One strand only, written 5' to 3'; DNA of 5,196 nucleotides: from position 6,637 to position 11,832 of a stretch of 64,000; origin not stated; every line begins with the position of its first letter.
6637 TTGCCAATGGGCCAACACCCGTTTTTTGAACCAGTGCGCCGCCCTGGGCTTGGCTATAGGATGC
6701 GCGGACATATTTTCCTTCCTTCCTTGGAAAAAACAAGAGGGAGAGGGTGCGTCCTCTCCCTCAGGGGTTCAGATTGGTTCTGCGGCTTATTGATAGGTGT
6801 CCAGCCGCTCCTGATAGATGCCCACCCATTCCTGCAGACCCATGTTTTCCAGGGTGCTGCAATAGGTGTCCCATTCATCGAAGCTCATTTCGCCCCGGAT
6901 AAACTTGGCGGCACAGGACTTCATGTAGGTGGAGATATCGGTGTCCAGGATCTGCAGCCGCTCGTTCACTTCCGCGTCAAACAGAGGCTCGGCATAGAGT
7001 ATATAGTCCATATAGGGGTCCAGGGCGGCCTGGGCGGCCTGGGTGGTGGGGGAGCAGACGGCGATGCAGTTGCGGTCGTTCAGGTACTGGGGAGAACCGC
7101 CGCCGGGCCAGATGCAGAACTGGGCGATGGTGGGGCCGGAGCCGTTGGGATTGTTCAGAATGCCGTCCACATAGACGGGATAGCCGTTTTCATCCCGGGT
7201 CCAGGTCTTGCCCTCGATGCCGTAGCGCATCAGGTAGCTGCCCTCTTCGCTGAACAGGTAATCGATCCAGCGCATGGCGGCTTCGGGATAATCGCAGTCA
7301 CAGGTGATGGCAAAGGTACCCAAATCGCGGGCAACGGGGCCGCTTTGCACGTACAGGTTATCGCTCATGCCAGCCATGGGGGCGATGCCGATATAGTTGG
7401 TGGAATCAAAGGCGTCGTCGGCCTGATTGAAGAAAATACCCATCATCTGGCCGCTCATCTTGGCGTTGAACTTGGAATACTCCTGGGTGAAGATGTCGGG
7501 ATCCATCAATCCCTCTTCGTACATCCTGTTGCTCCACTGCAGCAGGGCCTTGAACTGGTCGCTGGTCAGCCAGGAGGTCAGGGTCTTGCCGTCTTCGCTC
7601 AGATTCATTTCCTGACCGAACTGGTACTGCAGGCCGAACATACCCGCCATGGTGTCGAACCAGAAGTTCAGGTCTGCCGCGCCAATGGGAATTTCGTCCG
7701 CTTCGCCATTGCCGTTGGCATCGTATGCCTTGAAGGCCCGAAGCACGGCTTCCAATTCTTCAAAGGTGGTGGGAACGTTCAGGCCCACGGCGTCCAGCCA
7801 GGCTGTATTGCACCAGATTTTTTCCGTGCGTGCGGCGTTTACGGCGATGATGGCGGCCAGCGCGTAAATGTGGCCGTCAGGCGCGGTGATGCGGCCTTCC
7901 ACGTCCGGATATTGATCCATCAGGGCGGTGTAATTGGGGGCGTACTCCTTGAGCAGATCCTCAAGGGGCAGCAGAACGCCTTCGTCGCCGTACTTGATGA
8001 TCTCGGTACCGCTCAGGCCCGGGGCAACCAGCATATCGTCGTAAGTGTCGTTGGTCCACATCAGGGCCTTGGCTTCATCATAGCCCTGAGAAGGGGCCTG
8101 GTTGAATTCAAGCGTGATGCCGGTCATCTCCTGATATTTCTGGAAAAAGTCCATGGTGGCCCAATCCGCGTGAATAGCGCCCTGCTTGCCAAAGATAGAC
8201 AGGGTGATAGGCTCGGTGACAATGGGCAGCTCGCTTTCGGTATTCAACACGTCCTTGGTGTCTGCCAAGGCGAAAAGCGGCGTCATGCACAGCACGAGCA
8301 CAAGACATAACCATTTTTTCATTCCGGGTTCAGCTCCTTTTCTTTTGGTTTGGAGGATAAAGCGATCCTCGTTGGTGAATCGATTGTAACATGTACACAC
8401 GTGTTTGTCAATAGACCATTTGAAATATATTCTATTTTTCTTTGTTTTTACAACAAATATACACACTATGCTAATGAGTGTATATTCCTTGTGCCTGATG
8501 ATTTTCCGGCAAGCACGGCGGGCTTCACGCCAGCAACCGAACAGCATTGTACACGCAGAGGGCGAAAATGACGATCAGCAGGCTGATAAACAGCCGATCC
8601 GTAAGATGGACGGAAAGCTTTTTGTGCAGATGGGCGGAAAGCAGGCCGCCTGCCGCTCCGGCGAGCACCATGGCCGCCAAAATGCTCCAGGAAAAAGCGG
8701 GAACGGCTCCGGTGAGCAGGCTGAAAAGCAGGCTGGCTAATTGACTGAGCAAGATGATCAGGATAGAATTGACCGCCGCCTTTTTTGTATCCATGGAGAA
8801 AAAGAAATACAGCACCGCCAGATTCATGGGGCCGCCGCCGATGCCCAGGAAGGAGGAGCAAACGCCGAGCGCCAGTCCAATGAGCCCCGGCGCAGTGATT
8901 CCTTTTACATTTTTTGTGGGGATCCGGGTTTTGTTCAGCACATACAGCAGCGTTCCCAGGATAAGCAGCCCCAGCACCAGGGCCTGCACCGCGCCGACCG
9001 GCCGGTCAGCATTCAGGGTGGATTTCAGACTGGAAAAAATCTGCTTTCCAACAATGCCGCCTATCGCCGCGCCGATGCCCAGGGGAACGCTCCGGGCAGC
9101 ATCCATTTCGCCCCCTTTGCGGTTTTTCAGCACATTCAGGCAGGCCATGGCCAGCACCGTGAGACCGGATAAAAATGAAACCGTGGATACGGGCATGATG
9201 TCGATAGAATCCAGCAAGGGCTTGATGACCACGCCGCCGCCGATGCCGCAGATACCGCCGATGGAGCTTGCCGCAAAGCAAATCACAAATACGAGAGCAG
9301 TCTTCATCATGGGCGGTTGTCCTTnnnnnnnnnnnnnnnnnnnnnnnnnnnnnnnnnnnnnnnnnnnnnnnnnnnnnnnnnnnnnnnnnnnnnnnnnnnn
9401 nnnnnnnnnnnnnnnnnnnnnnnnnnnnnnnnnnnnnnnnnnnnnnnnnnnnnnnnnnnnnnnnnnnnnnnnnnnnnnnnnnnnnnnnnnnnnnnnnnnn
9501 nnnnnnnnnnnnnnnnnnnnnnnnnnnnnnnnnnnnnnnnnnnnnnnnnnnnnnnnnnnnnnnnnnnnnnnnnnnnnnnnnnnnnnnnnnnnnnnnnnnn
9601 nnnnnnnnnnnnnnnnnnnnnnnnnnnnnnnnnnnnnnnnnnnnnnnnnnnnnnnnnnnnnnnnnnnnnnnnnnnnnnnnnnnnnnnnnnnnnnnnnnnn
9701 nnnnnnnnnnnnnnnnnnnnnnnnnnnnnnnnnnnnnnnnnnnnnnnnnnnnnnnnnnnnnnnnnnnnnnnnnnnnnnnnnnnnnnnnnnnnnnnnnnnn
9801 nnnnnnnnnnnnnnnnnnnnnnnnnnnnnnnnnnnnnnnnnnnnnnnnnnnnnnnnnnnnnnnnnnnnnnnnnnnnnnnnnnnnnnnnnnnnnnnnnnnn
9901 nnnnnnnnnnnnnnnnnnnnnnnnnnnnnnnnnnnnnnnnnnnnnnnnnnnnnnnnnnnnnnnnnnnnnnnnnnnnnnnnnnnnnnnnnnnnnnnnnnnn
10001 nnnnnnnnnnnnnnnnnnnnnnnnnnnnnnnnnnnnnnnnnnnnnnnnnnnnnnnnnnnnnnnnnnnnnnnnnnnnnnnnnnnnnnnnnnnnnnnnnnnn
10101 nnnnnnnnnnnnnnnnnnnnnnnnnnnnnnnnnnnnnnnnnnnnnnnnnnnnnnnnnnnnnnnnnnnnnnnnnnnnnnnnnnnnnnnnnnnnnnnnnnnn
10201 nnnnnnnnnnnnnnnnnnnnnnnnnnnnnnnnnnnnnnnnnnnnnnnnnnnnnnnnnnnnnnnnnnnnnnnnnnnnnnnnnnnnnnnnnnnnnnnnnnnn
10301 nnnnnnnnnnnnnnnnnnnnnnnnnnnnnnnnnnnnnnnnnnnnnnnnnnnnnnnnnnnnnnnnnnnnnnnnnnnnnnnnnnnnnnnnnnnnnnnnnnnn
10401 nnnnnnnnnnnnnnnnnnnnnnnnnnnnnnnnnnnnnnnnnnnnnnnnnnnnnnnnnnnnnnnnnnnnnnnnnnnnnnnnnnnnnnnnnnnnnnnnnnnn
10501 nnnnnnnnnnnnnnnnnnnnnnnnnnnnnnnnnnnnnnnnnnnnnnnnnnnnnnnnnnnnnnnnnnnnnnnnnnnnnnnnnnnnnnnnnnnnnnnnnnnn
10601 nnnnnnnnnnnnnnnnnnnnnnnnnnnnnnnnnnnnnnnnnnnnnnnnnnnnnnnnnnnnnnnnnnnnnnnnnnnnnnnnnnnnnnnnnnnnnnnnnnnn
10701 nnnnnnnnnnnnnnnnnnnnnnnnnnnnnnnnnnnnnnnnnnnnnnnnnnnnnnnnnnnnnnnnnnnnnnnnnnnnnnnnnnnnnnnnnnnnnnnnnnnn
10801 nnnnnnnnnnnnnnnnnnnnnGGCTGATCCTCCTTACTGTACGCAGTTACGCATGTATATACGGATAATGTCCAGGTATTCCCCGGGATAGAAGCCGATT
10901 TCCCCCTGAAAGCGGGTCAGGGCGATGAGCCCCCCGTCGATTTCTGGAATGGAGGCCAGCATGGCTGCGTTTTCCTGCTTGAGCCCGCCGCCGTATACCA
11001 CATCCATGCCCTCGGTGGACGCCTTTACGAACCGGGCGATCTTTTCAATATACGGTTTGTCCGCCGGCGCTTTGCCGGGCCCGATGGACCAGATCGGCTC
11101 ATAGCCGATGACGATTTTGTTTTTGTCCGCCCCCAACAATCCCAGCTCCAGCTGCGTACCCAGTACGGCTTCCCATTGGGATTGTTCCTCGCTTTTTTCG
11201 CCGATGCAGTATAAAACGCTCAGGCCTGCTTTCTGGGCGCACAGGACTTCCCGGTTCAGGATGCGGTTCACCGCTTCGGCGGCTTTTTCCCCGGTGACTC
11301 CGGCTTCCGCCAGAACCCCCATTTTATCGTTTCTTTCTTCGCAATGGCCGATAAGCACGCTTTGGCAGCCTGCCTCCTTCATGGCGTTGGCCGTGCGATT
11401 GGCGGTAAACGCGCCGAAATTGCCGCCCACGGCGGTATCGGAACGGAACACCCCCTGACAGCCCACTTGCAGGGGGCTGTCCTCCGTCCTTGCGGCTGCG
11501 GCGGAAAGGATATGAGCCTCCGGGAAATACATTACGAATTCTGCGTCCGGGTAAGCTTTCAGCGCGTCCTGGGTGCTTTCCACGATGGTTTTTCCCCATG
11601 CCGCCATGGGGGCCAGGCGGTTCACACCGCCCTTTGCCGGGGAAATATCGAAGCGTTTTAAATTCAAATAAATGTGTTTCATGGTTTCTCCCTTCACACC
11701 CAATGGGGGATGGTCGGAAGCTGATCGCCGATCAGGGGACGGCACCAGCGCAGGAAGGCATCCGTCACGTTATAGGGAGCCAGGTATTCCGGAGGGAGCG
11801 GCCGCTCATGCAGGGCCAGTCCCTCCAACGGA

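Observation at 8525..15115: Glycolysis-like catabolic cassette extended by a LarA-family enzyme and a TauE/SafE exporter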

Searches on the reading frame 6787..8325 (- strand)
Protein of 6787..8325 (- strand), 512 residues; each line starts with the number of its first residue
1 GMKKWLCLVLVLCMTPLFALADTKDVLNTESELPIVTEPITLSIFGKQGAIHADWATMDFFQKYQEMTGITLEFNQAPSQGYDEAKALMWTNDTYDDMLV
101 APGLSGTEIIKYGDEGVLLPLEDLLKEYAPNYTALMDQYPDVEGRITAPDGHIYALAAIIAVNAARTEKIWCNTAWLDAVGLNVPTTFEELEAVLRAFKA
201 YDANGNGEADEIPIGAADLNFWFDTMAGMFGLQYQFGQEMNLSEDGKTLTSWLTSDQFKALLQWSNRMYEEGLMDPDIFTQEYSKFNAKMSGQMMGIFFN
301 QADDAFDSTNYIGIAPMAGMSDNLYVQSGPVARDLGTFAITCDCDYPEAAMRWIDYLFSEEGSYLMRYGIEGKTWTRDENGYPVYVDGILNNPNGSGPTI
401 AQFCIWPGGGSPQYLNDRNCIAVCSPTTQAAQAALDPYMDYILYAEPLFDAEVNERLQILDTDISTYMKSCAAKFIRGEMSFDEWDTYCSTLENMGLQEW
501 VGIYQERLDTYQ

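Call 6: search_protein_families(library=pfam, proteins=[window:6787-8325:-])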
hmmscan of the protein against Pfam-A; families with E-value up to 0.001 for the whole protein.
window:6787-8325:- (512 aa): 1 family
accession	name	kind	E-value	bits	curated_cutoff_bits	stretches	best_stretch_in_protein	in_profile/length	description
PF01547.30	SBP_bac_1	-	8.6e-14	52.7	26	1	58-362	12-305/307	Bacterial extracellular solute-binding protein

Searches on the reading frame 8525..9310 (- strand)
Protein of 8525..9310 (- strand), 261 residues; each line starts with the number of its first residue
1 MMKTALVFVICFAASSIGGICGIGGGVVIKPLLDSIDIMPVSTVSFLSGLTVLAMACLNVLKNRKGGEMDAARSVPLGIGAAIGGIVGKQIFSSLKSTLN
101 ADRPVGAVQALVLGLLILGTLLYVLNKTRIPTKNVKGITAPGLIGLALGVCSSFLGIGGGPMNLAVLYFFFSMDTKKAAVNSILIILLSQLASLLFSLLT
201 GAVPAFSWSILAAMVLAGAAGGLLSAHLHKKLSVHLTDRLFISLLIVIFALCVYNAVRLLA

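Call 4: search_protein_families(library=pfam, proteins=[window:8525-9310:-])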
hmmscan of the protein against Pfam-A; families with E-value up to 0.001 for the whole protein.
window:8525-9310:- (261 aa): 1 family
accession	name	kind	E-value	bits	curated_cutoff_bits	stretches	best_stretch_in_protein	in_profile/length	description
PF01925.25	TauE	-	2.6e-31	109.5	32.6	1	8-249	2-234/237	Sulfite exporter TauE/SafE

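Call 5: search_protein_families(library=ncbifam, proteins=[window:8525-9310:-])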
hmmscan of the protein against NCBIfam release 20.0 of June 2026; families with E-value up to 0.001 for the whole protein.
window:8525-9310:- (261 aa): 1 family
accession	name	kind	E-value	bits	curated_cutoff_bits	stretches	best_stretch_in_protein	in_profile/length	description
NF040961.1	MamO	equivalog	3.3e-05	22.4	800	1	135-248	525-643/648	magnetosome protein MamO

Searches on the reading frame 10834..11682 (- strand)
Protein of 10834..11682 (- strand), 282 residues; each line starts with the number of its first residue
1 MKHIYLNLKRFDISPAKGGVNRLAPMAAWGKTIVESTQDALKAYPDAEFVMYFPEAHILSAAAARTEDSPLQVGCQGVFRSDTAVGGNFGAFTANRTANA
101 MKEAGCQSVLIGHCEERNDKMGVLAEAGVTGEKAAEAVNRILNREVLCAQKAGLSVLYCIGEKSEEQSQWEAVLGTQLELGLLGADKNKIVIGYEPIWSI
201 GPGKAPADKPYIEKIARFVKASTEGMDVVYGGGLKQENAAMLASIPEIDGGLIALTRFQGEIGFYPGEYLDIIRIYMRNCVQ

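Call 4: search_protein_families(library=pfam, proteins=[window:10834-11682:-])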
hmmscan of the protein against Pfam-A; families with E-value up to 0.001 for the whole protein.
window:10834-11682:- (282 aa): 1 family
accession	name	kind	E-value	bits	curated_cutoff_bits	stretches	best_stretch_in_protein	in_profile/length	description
PF00121.24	TIM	-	3.4e-33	115.6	20.1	1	32-254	18-229/245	Triosephosphate isomerase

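Call 5: search_protein_families(library=ncbifam, proteins=[window:10834-11682:-])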
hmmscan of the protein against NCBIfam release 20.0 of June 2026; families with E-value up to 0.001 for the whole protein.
window:10834-11682:- (282 aa): 9 families
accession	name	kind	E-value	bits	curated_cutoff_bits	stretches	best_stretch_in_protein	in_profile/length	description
NF010569.0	PRK13962.1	equivalog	9.6e-23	80.2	883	1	33-254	417-628/645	bifunctional phosphoglycerate kinase/triosephosphate isomerase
NF000728.0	PRK00042.3-2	equivalog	1.3e-22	80.5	255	1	63-254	43-213/231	triose-phosphate isomerase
NF000722.0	PRK00042.2-1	equivalog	5e-20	71.8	293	1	54-258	43-236/256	triose-phosphate isomerase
NF011497.0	PRK14905.1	equivalog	4.5e-18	65.7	485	1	60-256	57-245/357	triosephosphate isomerase/PTS system glucose/sucrose-specific transporter subunit IIB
NF011163.0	PRK14565.1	equivalog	7.2e-18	65.1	298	1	86-254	66-218/240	triosephosphate isomerase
NF012036.0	PRK15492.1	equivalog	9.4e-18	64.5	509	1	58-256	54-244/261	triosephosphate isomerase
TIGR00419.1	tim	equivalog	1.3e-17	64.4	130.6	1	88-254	65-221/228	triose-phosphate isomerase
NF000729.0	PRK00042.3-3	equivalog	1.1e-10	41.7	309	1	84-257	61-221/234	triose-phosphate isomerase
NF003302.0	PRK04302.1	subfamily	0.00018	21.4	132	0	86-119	66-99/223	triose-phosphate isomerase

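Call 42: search_solved_structures(query=window:10834-11682:-, max_evalue=0.00001, show_alignments=2)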
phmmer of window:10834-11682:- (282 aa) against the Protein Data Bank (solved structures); distinct sequences matched with E-value up to 0.00001: 181 (the best 60 are shown).
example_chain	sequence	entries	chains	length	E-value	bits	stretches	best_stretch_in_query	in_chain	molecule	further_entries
6bve_A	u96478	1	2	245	5.4e-18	68.5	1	89-254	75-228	Triosephosphate isomerase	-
5ujw_A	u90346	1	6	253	3.2e-17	66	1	89-254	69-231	Triosephosphate isomerase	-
7rpn_A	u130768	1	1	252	3.9e-17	65.7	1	43-254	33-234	Triosephosphate isomerase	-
4x22_A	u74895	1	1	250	4.6e-17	65.5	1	45-254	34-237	Triosephosphate isomerase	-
4ymz_A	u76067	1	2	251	4.7e-17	65.5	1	45-254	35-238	Triosephosphate isomerase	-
6w4u_A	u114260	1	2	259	1.5e-16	63.8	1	88-254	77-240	Triosephosphate isomerase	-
5upr_A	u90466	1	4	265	2.7e-16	62.9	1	64-260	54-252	Triosephosphate isomerase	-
8v2x_A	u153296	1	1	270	3.1e-16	62.8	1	88-255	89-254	Triosephosphate isomerase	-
4y96_A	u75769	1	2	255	4.2e-16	62.3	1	46-254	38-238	Triosephosphate Isomerase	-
6jox_B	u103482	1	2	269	1.3e-15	60.7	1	83-254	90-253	Triosephosphate isomerase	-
4g1k_A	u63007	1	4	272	1.4e-15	60.7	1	86-255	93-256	Triosephosphate isomerase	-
5zga_A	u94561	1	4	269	2.2e-15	60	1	89-254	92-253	Triosephosphate isomerase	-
5zfx_A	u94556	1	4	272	3e-15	59.6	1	89-254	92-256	Triosephosphate isomerase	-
2dp3_A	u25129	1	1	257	3.2e-15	59.5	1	42-255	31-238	Triosephosphate isomerase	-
4bi6_A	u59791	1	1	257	5.9e-15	58.6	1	42-255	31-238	TRIOSEPHOSPHATE ISOMERASE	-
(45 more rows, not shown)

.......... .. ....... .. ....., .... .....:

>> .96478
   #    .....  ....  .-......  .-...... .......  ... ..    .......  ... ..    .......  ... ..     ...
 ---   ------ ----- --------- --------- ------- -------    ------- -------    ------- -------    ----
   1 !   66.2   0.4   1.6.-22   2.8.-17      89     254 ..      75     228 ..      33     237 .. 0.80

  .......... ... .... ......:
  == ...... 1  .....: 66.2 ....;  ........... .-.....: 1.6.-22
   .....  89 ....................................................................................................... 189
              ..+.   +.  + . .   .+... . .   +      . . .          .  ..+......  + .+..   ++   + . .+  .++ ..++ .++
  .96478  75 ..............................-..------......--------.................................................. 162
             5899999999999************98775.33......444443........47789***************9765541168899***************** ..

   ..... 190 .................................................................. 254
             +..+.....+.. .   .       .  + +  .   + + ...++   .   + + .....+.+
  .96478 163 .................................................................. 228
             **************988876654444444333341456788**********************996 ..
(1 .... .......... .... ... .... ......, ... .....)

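Call 78: find_related_loci(query=A3, collection=metagenome_contigs, flank=6000)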
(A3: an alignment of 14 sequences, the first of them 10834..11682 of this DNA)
Query A3 (282 aa) in metagenome_contigs; peptide patterns used: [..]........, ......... (x = any residue, [..] = any of these).
600 stretches matched a pattern (row limit reached: there are more); 594 encode a relative of the query (tblastn E <= 1e-3); the best 80 are kept; 80 distinct loci.
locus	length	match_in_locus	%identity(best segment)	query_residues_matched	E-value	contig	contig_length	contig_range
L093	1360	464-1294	83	1-277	2e-174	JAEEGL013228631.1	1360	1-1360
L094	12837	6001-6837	78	1-277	1e-149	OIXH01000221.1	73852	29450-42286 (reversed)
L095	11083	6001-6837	78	1-277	1e-148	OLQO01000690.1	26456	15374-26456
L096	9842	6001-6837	78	1-277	1e-148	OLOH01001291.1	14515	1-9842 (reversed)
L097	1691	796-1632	78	1-277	5e-161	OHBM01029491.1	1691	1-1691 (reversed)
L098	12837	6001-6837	78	1-277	1e-148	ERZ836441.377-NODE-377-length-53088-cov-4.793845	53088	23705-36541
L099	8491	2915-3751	78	1-277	2e-148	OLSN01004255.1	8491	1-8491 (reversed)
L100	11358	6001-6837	78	1-277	3e-148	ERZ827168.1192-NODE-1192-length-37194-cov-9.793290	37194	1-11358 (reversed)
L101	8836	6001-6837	78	1-277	3e-148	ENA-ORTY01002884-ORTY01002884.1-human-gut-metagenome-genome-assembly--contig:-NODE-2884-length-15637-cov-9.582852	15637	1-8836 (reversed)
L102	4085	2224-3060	78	1-277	4e-152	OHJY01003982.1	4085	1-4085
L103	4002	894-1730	78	1-277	2e-152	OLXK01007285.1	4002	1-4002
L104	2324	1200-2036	78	1-277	6e-158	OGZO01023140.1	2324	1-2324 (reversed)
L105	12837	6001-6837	78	1-277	3e-148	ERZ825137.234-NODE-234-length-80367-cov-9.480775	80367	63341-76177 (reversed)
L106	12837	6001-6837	78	1-277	3e-148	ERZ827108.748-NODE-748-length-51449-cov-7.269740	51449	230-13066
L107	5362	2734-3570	78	1-277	2e-149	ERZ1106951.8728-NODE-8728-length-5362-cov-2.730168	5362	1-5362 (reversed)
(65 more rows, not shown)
